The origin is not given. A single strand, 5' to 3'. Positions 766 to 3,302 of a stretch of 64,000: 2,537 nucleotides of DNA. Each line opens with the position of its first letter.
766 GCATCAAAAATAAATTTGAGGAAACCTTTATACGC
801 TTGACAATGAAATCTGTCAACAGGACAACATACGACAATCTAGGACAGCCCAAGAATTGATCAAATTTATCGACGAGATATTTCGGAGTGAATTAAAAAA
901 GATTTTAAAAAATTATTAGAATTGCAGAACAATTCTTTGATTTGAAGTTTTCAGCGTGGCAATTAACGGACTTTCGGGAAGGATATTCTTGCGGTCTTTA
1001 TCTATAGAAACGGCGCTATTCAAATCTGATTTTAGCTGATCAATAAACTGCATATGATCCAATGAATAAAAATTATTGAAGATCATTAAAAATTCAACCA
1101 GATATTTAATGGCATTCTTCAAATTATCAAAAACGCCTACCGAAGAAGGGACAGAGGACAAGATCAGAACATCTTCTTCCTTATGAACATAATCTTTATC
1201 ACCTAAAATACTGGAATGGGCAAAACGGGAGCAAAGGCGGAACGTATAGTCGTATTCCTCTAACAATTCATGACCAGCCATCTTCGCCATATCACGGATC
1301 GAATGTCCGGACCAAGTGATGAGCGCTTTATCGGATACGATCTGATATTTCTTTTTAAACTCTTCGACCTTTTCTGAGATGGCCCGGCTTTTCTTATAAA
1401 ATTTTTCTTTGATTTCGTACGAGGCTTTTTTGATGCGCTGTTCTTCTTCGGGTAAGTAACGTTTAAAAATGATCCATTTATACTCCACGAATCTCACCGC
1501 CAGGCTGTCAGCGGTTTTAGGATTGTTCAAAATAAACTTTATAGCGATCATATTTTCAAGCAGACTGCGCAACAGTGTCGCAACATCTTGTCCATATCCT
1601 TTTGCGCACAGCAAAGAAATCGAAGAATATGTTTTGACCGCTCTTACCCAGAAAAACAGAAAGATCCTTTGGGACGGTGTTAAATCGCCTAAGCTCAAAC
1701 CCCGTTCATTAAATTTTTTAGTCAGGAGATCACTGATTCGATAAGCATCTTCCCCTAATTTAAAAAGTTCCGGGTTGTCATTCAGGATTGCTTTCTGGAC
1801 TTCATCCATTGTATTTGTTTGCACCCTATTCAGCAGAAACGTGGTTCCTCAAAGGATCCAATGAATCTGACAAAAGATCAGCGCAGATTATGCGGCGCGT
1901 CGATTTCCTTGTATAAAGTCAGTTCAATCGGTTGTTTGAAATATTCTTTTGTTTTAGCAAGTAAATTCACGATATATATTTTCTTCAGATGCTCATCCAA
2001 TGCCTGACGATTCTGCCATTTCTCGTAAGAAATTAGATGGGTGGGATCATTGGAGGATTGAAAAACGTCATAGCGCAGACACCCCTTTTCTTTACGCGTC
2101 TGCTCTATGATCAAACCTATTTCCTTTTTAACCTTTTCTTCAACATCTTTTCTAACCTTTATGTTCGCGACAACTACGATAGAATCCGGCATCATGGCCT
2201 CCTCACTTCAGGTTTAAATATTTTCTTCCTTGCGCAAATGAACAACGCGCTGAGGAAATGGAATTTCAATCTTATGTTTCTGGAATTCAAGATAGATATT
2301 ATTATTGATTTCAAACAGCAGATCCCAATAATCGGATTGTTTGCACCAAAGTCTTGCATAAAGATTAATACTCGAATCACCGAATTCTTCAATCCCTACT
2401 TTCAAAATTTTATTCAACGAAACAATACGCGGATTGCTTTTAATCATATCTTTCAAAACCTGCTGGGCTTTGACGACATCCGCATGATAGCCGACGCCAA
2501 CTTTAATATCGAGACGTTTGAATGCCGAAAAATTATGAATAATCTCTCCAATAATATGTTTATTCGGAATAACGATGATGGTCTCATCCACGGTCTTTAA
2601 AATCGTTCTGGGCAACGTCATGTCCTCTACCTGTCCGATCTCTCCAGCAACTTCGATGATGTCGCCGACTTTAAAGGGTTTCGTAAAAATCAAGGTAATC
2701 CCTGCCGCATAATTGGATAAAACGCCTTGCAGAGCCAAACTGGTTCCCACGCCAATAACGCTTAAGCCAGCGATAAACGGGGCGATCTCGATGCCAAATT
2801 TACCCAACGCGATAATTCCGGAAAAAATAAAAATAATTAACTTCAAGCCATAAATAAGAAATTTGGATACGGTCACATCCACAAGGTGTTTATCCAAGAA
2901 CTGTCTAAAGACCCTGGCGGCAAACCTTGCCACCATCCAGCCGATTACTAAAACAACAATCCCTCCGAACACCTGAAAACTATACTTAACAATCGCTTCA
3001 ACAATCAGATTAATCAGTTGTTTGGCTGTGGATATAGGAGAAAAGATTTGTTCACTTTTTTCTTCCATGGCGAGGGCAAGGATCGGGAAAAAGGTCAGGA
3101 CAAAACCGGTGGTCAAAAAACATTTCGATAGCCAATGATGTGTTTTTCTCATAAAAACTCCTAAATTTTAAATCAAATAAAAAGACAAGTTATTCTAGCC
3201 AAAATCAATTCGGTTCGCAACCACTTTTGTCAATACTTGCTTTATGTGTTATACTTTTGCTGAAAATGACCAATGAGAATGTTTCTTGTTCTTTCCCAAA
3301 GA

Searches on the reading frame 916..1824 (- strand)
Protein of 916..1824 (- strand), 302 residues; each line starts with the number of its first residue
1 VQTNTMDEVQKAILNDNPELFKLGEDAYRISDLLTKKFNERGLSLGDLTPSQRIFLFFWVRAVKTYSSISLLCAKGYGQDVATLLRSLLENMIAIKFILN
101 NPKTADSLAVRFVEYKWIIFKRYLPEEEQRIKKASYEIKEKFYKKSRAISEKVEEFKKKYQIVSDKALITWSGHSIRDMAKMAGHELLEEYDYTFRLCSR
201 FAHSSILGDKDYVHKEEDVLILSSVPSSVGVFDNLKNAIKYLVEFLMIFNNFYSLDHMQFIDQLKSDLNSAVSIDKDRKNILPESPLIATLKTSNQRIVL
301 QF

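Call 72: search_protein_families(library=pfam, proteins=[window:916-1824:-], max_evalue=0.001)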
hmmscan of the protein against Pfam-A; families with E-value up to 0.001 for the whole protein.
window:916-1824:- (302 aa): 1 family
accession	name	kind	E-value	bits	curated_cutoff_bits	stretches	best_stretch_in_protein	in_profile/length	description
PF18928.5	DUF5677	-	8e-27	94.8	27.1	1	54-218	3-164/166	Family of unknown function (DUF5677)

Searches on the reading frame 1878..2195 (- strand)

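Call 72: search_protein_families(library=pfam, proteins=[window:1878-2195:-], max_evalue=0.001)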
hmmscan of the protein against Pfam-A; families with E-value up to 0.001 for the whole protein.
window:1878-2195:- (105 aa): 1 family
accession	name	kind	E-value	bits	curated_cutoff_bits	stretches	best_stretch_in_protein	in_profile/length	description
PF03992.22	ABM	-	1.5e-16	60.7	23.1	1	6-71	2-68/78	Antibiotic biosynthesis monooxygenase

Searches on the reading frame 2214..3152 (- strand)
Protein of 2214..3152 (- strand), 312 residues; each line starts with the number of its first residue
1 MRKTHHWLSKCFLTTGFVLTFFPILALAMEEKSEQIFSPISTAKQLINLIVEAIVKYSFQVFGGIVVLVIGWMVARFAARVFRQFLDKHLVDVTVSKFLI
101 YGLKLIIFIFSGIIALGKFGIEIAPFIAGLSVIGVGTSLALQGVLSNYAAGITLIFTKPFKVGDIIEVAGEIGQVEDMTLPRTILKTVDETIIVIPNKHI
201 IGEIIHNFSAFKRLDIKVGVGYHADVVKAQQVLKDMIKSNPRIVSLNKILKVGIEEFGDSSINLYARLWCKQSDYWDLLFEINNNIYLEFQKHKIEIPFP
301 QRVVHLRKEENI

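Call 72: search_protein_families(library=pfam, proteins=[window:2214-3152:-], max_evalue=0.001)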
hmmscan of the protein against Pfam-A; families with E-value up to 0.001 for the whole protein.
window:2214-3152:- (312 aa): 3 families
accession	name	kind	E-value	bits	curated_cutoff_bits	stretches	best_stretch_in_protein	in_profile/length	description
PF00924.24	MS_channel_2nd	-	5e-19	68.6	20.2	1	144-209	2-67/68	Mechanosensitive ion channel, beta-domain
PF21082.3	MS_channel_3rd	-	5e-14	52.9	21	1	215-297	2-88/88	Mechanosensitive ion channel MscS, C-terminal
PF05552.17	MS_channel_1st_1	-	3.2e-08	33.8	22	1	49-92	5-48/50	Mechanosensitive ion channel, conserved TM helix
